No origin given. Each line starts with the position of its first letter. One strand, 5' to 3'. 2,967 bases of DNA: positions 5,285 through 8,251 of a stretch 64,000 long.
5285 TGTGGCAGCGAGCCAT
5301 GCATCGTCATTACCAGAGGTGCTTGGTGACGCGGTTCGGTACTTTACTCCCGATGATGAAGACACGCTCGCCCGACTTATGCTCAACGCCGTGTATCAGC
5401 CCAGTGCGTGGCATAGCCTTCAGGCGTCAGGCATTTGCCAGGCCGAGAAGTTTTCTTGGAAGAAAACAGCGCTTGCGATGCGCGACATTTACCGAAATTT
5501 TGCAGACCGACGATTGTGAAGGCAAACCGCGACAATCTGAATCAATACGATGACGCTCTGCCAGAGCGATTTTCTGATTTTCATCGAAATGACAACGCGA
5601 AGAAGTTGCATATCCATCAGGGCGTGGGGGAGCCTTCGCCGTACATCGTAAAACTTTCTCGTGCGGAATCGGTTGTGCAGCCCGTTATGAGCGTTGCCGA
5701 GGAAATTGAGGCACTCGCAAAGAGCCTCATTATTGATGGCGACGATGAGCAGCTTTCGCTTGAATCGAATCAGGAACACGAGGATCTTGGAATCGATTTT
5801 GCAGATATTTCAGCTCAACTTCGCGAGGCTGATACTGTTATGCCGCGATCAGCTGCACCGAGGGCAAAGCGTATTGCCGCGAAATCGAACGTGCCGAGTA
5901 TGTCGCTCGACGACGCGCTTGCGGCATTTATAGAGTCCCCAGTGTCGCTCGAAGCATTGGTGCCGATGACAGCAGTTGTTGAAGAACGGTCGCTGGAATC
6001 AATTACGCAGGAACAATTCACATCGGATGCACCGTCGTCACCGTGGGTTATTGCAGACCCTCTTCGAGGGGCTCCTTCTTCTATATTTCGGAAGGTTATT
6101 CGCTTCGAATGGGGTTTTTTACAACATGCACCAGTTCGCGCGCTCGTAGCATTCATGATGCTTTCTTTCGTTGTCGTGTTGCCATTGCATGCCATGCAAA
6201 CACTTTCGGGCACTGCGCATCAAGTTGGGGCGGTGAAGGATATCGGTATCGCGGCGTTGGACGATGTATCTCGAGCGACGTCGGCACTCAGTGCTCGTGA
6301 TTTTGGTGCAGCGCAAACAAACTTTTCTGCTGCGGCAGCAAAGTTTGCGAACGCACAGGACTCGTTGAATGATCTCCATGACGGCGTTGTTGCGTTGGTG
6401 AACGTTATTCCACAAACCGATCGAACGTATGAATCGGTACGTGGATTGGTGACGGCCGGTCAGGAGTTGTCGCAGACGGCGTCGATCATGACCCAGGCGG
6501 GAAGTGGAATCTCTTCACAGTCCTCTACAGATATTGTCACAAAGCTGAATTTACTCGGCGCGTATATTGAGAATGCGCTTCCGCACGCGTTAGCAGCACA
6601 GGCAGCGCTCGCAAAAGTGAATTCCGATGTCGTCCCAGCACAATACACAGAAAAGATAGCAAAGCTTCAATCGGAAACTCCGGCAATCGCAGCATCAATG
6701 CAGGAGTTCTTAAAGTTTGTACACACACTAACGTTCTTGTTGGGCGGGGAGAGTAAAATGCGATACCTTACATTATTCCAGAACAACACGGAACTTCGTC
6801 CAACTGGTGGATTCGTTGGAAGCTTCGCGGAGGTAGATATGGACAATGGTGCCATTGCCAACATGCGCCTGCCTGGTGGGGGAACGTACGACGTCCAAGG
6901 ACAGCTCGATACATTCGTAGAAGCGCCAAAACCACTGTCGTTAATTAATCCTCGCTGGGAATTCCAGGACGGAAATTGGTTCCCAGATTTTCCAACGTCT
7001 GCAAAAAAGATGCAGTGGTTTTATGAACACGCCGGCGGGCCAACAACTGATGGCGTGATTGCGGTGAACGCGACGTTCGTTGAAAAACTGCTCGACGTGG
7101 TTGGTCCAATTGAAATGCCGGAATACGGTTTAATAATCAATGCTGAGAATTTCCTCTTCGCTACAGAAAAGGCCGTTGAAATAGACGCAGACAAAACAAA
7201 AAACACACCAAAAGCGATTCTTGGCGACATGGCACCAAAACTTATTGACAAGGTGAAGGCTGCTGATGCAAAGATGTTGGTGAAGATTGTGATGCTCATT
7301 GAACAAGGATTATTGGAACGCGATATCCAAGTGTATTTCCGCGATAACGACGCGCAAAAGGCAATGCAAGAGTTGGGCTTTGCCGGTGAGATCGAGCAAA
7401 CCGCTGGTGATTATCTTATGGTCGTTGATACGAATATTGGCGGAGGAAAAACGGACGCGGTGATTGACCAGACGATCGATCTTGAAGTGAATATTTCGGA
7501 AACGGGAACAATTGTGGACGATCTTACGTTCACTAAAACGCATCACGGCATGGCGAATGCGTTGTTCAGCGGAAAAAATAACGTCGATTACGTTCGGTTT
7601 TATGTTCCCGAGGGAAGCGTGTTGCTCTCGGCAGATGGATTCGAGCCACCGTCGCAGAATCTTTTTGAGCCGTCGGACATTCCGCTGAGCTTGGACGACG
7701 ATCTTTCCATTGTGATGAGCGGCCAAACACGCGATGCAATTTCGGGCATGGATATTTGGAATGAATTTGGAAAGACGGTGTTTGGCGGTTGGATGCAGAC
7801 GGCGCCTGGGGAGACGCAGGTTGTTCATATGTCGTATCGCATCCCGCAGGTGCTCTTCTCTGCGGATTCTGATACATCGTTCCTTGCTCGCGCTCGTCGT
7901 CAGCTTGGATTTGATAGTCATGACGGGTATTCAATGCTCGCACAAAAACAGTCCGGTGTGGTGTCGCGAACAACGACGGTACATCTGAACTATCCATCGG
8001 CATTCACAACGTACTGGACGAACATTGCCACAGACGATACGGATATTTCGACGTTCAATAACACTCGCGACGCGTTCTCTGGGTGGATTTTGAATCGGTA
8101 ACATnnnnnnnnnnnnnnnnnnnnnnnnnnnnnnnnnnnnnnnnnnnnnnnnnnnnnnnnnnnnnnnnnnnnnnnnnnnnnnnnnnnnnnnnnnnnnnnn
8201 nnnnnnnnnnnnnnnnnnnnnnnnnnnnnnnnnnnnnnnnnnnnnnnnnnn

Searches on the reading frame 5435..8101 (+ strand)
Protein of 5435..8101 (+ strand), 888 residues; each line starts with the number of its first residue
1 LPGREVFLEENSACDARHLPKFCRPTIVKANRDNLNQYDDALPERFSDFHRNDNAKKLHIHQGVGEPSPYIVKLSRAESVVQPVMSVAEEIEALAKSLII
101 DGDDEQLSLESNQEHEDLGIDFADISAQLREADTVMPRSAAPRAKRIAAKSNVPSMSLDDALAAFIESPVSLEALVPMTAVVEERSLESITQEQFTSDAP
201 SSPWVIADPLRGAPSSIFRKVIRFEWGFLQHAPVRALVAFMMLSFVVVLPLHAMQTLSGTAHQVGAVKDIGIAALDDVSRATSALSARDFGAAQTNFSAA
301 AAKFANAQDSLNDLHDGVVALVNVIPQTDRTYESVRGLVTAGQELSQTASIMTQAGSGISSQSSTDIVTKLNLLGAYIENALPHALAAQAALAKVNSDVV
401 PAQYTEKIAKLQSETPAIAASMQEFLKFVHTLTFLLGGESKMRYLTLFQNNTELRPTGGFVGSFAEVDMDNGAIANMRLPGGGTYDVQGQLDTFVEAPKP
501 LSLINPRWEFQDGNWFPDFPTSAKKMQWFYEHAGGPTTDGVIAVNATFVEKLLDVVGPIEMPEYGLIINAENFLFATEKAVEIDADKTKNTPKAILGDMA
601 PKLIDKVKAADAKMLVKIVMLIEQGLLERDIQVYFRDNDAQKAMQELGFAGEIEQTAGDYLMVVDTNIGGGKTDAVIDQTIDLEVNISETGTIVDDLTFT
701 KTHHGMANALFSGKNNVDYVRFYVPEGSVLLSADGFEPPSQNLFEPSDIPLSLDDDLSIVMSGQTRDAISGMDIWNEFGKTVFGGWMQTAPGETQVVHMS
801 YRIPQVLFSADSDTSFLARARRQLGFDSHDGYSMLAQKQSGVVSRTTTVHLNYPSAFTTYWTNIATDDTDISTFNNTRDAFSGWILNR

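Call 85: search_protein_families(library=pfam, proteins=[window:5435-8101:+], max_evalue=0.0001)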
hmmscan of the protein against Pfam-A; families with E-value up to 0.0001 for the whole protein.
window:5435-8101:+ (888 aa): 1 family
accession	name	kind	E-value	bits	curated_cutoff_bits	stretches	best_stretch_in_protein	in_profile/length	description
PF13196.11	DUF4012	-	2.3e-27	96.7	28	1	442-574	4-136/144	Protein of unknown function (DUF4012)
